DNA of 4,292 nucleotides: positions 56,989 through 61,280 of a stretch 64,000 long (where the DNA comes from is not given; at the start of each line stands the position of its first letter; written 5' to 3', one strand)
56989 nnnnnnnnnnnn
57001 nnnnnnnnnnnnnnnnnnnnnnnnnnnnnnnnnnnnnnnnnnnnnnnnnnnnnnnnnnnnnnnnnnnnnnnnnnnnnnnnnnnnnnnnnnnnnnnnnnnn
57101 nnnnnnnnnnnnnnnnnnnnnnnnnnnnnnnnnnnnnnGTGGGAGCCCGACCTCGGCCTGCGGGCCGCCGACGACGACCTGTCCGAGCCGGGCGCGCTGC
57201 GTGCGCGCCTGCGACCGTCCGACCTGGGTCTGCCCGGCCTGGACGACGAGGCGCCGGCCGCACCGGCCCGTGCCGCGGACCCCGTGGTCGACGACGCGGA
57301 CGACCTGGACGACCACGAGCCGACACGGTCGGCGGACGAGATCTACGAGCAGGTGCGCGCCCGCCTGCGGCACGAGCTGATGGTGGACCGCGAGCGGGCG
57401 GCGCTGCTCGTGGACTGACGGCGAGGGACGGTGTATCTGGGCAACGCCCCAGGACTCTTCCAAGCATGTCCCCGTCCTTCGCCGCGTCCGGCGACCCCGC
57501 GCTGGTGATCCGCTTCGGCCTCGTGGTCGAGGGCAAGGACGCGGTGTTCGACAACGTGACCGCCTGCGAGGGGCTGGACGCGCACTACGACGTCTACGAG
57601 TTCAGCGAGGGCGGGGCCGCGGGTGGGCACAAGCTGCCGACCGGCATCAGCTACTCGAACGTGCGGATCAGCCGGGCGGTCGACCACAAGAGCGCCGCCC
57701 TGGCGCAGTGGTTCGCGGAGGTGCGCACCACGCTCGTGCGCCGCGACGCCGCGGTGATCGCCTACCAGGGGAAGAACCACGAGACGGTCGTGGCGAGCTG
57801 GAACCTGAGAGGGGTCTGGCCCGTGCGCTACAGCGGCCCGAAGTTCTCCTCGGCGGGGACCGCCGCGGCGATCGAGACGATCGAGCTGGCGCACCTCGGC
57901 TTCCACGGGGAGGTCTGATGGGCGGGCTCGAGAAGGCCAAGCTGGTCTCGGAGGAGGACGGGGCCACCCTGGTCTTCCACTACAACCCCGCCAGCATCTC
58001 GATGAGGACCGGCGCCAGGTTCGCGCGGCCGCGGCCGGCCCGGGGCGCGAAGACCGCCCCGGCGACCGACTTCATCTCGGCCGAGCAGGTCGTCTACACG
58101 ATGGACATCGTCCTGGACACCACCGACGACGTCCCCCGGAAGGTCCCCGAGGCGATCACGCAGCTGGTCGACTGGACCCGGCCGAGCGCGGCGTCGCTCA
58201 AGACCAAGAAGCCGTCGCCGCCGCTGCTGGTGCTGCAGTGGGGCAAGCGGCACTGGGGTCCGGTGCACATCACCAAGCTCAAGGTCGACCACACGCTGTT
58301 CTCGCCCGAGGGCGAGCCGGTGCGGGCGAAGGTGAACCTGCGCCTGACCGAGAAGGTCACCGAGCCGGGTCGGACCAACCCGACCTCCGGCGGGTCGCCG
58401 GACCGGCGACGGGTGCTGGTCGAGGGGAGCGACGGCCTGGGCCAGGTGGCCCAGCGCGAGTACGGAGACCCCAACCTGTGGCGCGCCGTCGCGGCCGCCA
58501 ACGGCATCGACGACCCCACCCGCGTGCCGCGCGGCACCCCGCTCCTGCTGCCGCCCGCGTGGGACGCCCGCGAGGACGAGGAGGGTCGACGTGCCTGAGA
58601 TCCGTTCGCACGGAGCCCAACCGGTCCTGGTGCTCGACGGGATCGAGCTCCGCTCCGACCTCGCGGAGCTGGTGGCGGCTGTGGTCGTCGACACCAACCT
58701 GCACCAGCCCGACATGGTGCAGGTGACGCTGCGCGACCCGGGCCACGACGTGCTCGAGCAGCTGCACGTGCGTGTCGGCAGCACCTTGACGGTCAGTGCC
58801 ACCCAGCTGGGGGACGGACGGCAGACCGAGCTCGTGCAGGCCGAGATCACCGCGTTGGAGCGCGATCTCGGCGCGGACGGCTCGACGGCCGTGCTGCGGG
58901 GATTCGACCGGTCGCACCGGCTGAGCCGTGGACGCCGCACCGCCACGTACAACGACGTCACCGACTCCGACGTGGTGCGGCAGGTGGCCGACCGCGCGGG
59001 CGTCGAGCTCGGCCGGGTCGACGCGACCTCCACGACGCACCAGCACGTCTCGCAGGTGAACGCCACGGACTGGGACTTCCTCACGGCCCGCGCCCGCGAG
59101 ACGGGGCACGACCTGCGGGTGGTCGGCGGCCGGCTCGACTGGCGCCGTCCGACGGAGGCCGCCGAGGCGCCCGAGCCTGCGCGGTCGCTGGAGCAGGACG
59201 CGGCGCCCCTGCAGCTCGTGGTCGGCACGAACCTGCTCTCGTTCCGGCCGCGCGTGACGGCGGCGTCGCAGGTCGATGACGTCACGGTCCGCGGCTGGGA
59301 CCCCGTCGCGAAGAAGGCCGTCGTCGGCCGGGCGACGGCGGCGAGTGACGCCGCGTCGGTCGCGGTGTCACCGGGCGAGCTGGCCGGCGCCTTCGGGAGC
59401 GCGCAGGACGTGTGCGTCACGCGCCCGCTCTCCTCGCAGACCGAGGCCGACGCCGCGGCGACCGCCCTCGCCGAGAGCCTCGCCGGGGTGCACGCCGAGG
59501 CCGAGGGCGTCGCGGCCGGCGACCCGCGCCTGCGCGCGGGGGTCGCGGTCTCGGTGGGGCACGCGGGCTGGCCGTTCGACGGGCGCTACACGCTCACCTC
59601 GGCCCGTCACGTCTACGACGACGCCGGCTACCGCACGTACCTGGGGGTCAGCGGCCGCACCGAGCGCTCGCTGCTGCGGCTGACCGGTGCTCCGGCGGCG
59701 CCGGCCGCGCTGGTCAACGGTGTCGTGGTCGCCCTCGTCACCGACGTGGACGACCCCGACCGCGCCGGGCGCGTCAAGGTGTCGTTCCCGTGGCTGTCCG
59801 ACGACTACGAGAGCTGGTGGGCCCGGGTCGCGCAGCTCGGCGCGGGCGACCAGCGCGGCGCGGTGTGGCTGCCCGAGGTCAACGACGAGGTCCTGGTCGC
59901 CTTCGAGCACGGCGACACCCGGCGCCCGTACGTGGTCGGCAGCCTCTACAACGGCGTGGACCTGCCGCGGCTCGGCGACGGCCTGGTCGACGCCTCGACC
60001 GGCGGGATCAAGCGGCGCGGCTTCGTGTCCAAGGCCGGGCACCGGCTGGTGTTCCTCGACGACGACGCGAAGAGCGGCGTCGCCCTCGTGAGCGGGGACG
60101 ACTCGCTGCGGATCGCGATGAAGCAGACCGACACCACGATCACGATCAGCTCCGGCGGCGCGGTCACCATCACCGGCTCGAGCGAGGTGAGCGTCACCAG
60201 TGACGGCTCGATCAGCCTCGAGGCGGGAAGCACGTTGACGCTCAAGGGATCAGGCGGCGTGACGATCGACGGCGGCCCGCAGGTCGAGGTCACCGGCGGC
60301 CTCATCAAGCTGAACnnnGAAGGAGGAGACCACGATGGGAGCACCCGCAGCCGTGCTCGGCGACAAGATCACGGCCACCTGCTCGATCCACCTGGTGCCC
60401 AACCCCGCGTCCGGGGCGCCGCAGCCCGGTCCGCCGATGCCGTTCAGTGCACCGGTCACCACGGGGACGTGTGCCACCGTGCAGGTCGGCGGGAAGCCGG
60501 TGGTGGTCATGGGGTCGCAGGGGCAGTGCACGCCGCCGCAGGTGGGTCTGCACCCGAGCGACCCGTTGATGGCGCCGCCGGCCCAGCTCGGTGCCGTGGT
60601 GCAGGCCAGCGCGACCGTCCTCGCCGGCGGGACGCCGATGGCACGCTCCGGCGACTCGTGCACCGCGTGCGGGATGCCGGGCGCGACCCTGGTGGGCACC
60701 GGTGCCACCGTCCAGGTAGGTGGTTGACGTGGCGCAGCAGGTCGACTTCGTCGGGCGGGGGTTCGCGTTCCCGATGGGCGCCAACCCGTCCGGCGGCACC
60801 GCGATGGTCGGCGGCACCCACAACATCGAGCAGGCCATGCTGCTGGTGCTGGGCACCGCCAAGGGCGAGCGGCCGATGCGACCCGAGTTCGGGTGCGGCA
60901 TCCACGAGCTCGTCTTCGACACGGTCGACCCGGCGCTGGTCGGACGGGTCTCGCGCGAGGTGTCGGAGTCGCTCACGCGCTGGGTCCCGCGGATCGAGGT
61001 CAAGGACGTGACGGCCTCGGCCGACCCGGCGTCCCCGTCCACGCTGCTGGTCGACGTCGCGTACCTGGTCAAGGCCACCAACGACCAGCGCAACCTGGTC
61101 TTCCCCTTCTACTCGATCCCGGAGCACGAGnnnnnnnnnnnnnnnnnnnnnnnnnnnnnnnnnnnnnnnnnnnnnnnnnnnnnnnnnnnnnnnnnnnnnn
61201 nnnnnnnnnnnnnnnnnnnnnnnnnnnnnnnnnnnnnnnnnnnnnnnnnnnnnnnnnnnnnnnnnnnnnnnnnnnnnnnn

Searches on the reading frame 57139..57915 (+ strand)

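Call 17: search_protein_families(library=pfam, proteins=[window:57139-57915:+], max_evalue=0.01)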
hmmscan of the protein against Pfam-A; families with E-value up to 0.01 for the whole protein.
window:57139-57915:+ (259 aa): 1 family
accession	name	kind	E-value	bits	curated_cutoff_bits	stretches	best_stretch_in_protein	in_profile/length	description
PF06841.18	Phage_T4_gp19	-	1.4e-23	83.6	28.2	1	135-255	12-133/134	T4-like virus tail tube protein gp19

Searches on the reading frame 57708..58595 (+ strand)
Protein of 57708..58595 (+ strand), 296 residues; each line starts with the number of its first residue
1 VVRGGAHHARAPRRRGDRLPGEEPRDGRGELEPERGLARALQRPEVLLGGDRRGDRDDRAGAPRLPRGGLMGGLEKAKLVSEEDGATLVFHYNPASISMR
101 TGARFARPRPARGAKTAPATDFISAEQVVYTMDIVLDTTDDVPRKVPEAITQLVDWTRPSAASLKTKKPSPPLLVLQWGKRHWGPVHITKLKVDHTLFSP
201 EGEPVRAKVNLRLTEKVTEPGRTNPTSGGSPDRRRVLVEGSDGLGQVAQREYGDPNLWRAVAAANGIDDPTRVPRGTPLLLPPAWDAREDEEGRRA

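Call 17: search_protein_families(library=pfam, proteins=[window:57708-58595:+], max_evalue=0.01)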
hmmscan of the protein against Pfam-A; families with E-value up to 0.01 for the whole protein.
window:57708-58595:+ (296 aa): 1 family
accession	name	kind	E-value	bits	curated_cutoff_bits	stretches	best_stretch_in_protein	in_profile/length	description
PF19266.4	CIS_tube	-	1e-18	68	27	1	81-219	16-153/158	Contractile injection system tube protein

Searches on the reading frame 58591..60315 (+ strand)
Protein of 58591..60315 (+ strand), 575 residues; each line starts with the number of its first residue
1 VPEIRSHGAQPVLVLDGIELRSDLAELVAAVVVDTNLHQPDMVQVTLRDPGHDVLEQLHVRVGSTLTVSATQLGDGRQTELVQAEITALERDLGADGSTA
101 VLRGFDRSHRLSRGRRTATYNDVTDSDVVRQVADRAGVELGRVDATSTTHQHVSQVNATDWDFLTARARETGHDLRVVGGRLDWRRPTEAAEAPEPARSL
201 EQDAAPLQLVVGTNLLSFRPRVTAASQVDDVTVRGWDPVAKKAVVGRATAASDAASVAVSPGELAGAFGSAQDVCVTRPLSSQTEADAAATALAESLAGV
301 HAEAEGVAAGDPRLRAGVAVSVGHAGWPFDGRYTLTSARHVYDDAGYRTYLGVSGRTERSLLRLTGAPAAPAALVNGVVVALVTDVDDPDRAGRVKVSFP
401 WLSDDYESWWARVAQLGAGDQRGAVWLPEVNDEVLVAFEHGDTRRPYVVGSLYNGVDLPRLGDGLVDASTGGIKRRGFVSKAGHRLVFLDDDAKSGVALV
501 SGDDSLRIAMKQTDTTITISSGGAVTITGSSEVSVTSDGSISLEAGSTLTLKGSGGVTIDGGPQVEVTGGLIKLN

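Call 17: search_protein_families(library=pfam, proteins=[window:58591-60315:+], max_evalue=0.01)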
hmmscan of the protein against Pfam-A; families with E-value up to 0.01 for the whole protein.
window:58591-60315:+ (575 aa): 4 families
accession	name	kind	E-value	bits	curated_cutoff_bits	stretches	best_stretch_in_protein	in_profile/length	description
PF04717.18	Phage_base_V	-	1.1e-27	96.6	23.8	1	380-453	2-75/75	Type VI secretion system/phage-baseplate injector OB domain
PF24032.1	YQBQ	-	1.5e-06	28.2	27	0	105-165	63-122/294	YQBQ-like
PF05954.17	Phage_GPD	-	0.0002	21.1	30.1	1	61-343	26-302/305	Phage tail baseplate hub (GPD)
PF20093.5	DUF6484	-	0.002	19.2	27.6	0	422-451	39-60/61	Domain of unknown function (DUF6484)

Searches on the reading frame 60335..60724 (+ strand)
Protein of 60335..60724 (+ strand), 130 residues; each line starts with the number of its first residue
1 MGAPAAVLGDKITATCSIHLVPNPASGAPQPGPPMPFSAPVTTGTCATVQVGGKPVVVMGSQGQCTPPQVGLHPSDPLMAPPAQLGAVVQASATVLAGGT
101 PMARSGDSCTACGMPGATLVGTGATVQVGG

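Call 17: search_protein_families(library=pfam, proteins=[window:60335-60724:+], max_evalue=0.01)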
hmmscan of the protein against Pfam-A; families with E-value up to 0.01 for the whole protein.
window:60335-60724:+ (130 aa): 1 family
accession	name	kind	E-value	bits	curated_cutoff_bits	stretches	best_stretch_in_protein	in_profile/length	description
PF05488.18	PAAR_motif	-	2.3e-09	37.8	27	2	39-113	9-65/70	PAAR motif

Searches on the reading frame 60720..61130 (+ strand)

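Call 17: search_protein_families(library=pfam, proteins=[window:60720-61130:+], max_evalue=0.01)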
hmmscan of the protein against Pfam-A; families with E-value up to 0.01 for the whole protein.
window:60720-61130:+ (137 aa): 1 family
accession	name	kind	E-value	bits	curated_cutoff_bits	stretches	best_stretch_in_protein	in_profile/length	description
PF04965.19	GPW_gp25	-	1.1e-21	76.9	27.2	1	33-121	4-95/96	Baseplate wedge protein gp25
